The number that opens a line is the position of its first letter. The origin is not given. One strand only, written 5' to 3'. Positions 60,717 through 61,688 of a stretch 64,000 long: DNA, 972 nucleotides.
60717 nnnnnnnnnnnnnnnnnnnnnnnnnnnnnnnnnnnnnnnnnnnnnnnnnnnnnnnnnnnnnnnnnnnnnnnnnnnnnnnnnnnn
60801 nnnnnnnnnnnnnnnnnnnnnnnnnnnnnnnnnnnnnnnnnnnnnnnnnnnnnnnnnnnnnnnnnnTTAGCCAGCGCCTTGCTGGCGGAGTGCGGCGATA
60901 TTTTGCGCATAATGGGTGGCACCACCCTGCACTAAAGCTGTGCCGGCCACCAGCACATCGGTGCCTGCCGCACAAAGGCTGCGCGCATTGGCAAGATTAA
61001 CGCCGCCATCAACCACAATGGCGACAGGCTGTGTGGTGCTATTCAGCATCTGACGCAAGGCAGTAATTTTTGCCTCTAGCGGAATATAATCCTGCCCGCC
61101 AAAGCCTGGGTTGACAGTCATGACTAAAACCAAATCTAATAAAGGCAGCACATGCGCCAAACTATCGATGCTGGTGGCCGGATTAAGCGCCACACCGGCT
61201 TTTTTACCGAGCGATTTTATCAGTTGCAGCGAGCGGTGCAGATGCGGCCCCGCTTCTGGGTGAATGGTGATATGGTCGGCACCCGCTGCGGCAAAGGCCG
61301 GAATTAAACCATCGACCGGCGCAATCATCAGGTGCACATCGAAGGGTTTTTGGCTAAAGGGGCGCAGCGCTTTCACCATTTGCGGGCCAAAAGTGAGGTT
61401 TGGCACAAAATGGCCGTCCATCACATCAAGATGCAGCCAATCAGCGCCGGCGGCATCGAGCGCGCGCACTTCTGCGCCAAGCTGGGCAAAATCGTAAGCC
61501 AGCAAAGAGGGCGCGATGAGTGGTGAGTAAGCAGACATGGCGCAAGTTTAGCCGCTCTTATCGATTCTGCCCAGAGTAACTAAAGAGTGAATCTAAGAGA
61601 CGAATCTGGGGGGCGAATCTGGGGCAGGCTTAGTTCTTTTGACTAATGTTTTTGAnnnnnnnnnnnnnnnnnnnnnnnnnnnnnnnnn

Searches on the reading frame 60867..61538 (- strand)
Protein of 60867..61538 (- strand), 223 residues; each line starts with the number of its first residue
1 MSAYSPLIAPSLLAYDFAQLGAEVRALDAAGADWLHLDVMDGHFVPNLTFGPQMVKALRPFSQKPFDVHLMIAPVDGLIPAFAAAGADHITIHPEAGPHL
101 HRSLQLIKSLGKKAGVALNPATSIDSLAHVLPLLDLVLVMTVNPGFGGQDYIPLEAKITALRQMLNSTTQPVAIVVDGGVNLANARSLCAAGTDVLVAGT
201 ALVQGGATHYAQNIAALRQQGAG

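Call 106: search_protein_families(library=pfam, proteins=[window:60867-61538:-], max_evalue=0.001)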
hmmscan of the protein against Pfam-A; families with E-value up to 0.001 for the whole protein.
window:60867-61538:- (223 aa): 1 family
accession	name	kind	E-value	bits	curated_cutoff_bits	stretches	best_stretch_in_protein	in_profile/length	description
PF00834.25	Ribul_P_3_epim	-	1.9e-74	249.8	21.1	1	8-202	2-197/198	Ribulose-phosphate 3 epimerase family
